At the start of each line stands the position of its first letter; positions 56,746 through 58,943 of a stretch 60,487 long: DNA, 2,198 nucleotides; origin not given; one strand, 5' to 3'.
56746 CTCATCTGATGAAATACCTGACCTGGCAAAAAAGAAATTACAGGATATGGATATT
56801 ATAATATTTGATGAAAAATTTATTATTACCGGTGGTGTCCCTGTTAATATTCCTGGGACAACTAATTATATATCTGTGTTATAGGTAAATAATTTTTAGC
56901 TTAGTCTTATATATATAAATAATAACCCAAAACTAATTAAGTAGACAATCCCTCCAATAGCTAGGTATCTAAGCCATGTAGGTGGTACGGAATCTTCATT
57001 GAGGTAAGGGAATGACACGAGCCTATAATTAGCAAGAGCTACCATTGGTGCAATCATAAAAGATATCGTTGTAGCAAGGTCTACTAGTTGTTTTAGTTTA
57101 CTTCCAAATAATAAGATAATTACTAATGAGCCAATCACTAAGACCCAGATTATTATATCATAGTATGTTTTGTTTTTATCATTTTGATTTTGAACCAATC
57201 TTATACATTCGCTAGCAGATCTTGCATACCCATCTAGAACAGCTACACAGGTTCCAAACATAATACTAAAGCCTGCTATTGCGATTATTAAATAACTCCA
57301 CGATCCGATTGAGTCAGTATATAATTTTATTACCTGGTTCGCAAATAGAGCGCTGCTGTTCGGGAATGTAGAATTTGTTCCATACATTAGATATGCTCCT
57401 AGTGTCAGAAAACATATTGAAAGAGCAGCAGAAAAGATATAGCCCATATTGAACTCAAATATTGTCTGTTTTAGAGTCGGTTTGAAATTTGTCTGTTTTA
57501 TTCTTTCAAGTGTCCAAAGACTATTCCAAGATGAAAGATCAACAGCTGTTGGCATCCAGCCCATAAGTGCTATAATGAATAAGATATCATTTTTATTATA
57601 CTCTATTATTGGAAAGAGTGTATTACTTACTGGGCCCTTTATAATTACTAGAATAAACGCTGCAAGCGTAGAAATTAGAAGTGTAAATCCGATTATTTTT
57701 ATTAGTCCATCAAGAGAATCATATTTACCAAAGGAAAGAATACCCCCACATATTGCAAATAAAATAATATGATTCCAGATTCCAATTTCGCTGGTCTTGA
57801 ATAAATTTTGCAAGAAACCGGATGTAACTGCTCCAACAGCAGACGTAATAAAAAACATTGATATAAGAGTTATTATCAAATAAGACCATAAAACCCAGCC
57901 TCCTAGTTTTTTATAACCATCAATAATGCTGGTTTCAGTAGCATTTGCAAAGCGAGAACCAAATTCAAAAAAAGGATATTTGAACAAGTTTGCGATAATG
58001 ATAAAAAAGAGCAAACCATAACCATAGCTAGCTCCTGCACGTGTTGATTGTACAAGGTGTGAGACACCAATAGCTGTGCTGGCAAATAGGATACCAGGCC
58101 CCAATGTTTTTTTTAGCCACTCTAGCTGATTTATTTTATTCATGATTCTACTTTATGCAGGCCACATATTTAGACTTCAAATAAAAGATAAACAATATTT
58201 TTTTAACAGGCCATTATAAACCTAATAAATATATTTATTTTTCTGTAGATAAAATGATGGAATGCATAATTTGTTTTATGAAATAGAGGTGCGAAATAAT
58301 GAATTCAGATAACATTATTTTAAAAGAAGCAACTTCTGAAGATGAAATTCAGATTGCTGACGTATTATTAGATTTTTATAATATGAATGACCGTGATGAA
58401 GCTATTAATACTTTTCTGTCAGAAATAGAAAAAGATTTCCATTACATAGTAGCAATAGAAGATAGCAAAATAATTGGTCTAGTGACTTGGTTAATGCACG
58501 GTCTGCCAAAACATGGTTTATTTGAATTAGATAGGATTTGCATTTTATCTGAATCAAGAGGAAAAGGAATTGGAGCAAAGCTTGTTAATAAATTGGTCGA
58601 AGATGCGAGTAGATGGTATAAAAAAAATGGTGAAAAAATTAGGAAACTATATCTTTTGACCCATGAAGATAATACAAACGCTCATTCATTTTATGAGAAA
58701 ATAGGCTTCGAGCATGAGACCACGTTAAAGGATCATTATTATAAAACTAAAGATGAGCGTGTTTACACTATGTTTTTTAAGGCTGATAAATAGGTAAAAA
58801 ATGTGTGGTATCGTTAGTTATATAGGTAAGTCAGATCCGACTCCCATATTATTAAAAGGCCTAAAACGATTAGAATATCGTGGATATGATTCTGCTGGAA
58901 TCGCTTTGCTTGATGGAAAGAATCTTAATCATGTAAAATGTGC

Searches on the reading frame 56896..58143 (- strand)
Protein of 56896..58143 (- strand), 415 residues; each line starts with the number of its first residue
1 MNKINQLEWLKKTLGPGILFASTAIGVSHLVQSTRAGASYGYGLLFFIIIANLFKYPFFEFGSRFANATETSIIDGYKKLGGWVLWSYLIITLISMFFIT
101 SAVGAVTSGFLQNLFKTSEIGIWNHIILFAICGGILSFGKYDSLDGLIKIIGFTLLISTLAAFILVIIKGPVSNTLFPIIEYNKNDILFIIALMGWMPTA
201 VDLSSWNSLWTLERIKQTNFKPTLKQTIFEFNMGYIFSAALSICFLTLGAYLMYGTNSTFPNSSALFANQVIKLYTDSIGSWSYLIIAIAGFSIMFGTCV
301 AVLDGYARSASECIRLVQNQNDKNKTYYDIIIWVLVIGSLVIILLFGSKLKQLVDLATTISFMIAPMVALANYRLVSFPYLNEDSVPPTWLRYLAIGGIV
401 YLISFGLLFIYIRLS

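Call 88: search_protein_families(library=pfam, proteins=[window:56896-58143:-], max_evalue=0.01)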
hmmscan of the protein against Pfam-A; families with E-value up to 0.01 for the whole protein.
window:56896-58143:- (415 aa): 1 family
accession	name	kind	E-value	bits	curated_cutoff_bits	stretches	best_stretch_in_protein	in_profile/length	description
PF01566.24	Nramp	-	3.5e-08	33.3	29.8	1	34-372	5-345/357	Natural resistance-associated macrophage protein-like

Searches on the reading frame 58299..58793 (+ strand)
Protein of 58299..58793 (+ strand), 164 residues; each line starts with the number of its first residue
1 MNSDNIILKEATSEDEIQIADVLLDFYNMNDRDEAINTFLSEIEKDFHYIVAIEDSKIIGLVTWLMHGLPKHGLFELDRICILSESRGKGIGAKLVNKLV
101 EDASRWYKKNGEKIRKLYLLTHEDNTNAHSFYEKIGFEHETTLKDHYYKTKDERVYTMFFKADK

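Call 88: search_protein_families(library=pfam, proteins=[window:58299-58793:+], max_evalue=0.01)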
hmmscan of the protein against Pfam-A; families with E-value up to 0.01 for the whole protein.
window:58299-58793:+ (164 aa): 10 families
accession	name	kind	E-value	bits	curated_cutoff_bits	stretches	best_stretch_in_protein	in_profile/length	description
PF00583.31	Acetyltransf_1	-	9.2e-16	58.6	20.7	1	31-137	16-116/116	Acetyltransferase (GNAT) family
PF13508.13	Acetyltransf_7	-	3.3e-15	56.7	27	1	46-138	2-83/84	Acetyltransferase (GNAT) domain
PF13673.13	Acetyltransf_10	-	1.1e-09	38.7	23.6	1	34-139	20-109/128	Acetyltransferase (GNAT) domain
PF08445.16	FR47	-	7.4e-08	32.7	22.1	1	59-140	10-80/86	FR47-like protein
PF13302.13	Acetyltransf_3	-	1.1e-06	29.8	25.4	1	28-138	33-138/138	Acetyltransferase (GNAT) domain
PF17013.11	Acetyltransf_15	-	1.8e-05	24.7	35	1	71-151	69-150/210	Putative acetyl-transferase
PF13420.13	Acetyltransf_4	-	3.9e-05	24.2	24.3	1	25-150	26-147/155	Acetyltransferase (GNAT) domain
PF04768.19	NAT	-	0.00048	20.4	27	1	8-115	22-129/168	NAT, N-acetyltransferase, of N-acetylglutamate synthase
PF13527.13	Acetyltransf_9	-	0.0026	18.2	25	0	9-138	3-125/127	Acetyltransferase (GNAT) domain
PF14542.12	Acetyltransf_CG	-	0.0033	18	30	1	58-105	11-55/80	GCN5-related N-acetyl-transferase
